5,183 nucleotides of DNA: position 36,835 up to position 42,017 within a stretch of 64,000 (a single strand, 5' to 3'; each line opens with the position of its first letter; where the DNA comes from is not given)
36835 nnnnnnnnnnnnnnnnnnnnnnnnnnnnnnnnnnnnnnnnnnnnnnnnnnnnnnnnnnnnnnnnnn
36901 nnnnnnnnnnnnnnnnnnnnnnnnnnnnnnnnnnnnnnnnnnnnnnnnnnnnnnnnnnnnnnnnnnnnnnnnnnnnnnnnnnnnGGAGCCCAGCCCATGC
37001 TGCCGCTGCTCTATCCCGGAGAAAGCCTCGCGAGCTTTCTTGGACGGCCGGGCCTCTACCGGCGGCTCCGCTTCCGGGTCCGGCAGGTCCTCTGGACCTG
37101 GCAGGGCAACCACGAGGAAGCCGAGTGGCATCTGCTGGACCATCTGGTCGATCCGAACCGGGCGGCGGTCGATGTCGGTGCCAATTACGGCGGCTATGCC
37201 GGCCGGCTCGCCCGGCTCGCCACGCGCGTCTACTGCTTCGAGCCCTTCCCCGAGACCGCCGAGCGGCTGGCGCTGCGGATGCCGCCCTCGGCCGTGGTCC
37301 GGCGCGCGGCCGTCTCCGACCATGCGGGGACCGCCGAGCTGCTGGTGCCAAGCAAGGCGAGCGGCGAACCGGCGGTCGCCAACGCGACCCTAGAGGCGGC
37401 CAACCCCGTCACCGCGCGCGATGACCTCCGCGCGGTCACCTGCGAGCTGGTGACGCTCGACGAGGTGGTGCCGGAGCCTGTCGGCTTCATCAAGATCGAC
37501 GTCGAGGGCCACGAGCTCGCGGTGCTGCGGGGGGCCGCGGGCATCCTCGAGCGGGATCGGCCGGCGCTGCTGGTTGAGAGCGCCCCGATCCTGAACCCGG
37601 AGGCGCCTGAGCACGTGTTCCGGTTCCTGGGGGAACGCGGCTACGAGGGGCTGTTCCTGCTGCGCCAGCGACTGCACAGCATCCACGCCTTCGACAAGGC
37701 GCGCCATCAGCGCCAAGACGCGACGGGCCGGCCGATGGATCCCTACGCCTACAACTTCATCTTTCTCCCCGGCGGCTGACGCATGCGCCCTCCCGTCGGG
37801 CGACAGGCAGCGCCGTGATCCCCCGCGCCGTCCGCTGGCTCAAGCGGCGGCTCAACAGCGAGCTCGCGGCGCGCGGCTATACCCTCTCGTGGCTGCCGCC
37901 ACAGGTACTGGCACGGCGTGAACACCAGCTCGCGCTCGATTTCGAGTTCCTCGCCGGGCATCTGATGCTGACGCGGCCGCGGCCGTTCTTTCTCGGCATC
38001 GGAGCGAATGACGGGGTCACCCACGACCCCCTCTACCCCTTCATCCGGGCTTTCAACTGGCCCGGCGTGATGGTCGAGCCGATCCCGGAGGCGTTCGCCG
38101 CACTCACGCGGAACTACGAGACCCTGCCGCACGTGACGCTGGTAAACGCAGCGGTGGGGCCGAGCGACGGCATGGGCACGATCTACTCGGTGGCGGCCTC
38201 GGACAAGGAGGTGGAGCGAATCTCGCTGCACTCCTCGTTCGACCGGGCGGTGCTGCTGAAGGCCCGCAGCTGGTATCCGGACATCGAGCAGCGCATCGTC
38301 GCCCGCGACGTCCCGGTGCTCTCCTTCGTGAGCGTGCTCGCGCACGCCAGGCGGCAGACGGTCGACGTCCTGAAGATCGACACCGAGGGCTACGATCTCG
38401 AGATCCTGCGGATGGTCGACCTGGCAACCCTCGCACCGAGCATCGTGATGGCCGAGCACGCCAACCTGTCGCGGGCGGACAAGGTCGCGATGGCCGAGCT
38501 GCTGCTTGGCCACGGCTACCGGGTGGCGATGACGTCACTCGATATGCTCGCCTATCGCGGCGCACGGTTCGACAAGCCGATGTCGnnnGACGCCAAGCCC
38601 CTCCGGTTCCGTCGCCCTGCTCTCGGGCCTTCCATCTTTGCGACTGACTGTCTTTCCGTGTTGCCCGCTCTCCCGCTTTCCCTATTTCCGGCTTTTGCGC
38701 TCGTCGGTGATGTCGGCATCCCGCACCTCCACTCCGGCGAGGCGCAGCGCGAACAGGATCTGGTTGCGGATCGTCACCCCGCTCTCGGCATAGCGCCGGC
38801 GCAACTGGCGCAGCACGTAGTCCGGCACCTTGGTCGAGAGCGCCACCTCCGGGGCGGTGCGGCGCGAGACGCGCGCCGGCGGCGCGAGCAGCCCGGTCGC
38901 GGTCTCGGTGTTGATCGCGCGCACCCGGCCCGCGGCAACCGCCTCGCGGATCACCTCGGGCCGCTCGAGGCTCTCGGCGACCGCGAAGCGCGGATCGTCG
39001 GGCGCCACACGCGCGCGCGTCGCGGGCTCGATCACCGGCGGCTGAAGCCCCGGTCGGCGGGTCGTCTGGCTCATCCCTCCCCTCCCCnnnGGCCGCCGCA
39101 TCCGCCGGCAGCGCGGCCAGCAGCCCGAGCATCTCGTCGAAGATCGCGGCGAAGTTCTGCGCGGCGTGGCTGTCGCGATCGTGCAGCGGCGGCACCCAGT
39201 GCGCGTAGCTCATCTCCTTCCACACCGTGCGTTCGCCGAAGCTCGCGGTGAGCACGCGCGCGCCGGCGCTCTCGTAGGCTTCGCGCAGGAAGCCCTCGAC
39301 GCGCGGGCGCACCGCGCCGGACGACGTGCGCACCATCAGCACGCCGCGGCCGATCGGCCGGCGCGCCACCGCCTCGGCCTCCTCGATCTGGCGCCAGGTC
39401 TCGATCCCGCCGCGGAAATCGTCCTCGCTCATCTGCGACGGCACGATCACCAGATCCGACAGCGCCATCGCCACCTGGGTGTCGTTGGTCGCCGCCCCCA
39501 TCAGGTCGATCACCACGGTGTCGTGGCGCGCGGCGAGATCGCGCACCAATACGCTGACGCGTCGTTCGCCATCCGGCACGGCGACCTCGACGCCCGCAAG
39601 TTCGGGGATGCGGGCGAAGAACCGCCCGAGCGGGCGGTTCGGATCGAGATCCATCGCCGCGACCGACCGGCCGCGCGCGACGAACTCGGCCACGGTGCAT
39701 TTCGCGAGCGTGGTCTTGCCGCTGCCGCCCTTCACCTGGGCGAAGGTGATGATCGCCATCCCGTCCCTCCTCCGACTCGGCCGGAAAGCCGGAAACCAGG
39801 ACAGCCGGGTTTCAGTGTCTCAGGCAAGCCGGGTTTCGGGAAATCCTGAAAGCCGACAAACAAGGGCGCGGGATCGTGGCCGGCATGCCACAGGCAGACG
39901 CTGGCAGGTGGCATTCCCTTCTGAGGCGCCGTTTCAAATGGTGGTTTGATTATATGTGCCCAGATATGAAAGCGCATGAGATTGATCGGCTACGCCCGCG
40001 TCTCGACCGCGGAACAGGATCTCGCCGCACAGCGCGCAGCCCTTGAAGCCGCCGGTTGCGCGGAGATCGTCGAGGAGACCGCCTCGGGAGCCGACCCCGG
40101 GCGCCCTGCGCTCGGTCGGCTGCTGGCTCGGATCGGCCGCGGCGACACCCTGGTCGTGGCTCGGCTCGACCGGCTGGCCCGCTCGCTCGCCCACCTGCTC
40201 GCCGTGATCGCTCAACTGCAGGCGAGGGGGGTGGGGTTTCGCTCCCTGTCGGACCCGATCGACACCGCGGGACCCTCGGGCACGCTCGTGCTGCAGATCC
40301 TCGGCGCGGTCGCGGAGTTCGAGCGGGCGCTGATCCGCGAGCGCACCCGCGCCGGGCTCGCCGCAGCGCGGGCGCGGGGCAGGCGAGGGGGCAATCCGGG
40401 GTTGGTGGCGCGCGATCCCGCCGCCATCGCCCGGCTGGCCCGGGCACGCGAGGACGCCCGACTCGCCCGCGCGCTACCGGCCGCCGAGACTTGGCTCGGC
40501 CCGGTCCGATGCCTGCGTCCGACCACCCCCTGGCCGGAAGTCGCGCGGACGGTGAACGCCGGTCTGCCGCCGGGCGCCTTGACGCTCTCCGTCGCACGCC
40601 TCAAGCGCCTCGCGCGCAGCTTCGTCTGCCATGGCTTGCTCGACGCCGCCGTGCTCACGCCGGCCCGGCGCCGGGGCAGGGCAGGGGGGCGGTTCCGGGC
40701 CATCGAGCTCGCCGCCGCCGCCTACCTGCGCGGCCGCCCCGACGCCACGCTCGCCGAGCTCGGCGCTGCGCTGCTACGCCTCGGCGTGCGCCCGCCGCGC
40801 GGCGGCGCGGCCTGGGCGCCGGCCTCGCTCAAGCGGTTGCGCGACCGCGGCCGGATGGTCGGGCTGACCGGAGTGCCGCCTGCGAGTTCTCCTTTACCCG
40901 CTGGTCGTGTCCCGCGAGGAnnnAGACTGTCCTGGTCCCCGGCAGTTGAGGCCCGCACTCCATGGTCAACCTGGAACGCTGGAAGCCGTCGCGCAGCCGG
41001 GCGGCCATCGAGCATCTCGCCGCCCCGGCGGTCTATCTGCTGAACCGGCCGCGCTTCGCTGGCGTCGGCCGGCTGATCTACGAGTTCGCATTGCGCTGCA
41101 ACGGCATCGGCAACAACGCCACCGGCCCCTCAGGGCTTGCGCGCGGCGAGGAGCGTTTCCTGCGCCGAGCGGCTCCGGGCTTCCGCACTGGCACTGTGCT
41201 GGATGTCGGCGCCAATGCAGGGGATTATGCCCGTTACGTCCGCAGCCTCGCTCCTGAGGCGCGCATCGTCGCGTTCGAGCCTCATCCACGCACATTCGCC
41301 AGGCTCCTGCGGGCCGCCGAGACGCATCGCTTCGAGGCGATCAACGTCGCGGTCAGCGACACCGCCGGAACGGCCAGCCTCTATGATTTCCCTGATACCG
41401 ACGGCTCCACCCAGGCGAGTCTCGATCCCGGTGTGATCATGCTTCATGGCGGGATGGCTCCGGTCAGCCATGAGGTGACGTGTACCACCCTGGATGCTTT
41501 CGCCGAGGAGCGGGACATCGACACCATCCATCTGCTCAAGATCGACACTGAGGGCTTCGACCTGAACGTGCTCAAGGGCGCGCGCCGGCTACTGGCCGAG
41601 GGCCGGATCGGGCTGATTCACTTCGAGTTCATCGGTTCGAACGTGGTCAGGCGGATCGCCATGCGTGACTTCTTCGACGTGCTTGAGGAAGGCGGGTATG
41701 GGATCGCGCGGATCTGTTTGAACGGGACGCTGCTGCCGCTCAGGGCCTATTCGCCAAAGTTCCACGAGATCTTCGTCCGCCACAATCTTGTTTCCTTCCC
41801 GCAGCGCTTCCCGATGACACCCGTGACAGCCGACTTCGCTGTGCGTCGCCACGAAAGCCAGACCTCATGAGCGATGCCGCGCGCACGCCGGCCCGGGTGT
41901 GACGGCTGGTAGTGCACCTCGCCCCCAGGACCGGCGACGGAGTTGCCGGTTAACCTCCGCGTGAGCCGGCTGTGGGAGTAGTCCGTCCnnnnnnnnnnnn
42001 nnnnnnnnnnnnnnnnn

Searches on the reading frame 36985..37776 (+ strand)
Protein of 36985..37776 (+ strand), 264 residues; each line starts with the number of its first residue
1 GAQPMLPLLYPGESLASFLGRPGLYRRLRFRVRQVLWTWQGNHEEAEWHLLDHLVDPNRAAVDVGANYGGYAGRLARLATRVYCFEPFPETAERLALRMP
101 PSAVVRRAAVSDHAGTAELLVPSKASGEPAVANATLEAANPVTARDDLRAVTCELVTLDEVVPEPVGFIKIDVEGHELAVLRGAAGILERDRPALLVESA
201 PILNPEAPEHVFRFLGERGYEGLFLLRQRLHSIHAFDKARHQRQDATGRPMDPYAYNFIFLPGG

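Call 16: search_protein_families(library=ncbifam, proteins=[window:36985-37776:+], max_evalue=0.00001)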
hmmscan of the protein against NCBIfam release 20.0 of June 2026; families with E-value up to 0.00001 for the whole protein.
window:36985-37776:+ (264 aa): 1 family
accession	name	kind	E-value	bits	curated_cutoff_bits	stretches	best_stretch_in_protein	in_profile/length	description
TIGR01444.1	fkbM_fam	subfamily_domain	8e-27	94.5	37.7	1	62-198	3-141/143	FkbM family methyltransferase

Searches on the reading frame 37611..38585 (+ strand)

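Call 16: search_protein_families(library=ncbifam, proteins=[window:37611-38585:+], max_evalue=0.00001)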
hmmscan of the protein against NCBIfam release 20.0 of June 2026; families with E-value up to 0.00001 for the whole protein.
window:37611-38585:+ (325 aa): 1 family
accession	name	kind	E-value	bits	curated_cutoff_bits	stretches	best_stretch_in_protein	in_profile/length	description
TIGR01444.1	fkbM_fam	subfamily_domain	8.1e-17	62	37.7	1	127-281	2-141/143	FkbM family methyltransferase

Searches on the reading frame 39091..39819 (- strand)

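Call 16: search_protein_families(library=ncbifam, proteins=[window:39091-39819:-], max_evalue=0.00001)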
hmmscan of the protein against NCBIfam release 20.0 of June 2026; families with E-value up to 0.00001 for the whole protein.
window:39091-39819:- (243 aa): 3 families
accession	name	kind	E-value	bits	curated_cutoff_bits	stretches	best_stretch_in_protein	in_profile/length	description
NF041546.1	ParA_partition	equivalog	2e-22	79.8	180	1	23-228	1-202/203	ParA family partition ATPase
NF010423.0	PRK13849.1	equivalog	1.1e-11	44.5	313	1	21-164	1-149/231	conjugal transfer ATPase VirC1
TIGR03453.1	partition_RepA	equivalog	7e-08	31.7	348.45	1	14-75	96-158/387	plasmid partitioning protein RepA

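Call 18: search_protein_families(library=pfam, proteins=[window:39091-39819:-], max_evalue=0.001)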
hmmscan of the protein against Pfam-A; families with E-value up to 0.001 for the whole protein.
window:39091-39819:- (243 aa): 4 families
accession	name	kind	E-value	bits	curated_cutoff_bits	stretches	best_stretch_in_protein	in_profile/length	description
PF07015.17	VirC1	-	4.6e-11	42.9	24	1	21-162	1-147/231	VirC1 protein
PF09140.17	MipZ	-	5.9e-10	39.3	20.7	1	23-68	2-48/262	ATPase MipZ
PF13614.12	AAA_31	-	9.8e-10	39.1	27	1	21-61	1-41/177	AAA domain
PF01656.29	CbiA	-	1.2e-06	28.9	25.4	1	24-112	1-54/125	CobQ/CobB/MinD/ParA nucleotide binding domain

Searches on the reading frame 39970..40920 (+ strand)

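Call 17: search_protein_families(library=ncbifam, proteins=[window:39970-40920:+], max_evalue=0.00001)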
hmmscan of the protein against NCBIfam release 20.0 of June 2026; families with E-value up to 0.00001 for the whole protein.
window:39970-40920:+ (317 aa): 5 families
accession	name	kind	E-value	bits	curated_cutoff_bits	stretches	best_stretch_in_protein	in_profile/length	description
NF041201.1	recomb_XisF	equivalog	1.3e-25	90.3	375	1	6-138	2-141/465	fdxN element excision recombinase XisF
NF047343.1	SCCmet_CcrB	equivalog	5.4e-13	48.4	900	1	36-139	52-157/542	cassette chromosome recombinase CcrB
NF009949.0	PRK13413.1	equivalog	5.8e-13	49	272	1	5-143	2-148/203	master DNA invertase Mpi family serine-type recombinase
NF047347.1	SCCmet_CcrC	equivalog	2.2e-09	36.4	900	1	43-132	57-148/558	cassette chromosome recombinase CcrC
NF033518.0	transpos_IS607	equivalog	3.1e-07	30.1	110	1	4-84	55-145/187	IS607 family transposase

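Call 18: search_protein_families(library=pfam, proteins=[window:39970-40920:+], max_evalue=0.001)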
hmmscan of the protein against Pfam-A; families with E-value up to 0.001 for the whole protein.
window:39970-40920:+ (317 aa): 1 family
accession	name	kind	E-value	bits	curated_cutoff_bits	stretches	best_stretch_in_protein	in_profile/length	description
PF00239.26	Resolvase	-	2e-46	158.1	23.3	1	6-138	2-144/145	Resolvase, N terminal domain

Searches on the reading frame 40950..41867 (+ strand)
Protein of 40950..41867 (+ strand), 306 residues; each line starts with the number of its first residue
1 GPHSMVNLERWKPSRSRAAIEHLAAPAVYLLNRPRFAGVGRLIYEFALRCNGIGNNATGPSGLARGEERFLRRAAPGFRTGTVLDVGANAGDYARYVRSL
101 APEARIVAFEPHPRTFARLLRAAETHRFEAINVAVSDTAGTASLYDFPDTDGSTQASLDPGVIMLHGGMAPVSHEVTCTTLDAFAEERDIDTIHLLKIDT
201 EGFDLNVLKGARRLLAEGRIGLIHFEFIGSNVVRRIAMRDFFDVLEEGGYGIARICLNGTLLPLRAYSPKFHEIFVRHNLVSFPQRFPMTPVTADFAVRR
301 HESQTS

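Call 17: search_protein_families(library=ncbifam, proteins=[window:40950-41867:+], max_evalue=0.00001)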
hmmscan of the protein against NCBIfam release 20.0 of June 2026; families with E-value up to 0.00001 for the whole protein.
window:40950-41867:+ (306 aa): 1 family
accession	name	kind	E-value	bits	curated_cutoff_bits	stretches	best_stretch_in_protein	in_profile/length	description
TIGR01444.1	fkbM_fam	subfamily_domain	2.1e-29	102.8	37.7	1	82-216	1-132/143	FkbM family methyltransferase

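Call 18: search_protein_families(library=pfam, proteins=[window:40950-41867:+], max_evalue=0.001)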
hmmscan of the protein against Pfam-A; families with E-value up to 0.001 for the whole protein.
window:40950-41867:+ (306 aa): 1 family
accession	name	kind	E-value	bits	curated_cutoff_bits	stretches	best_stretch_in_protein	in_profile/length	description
PF05050.19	Methyltransf_21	-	6.9e-23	82.1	22.7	1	85-231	1-152/173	Methyltransferase FkbM domain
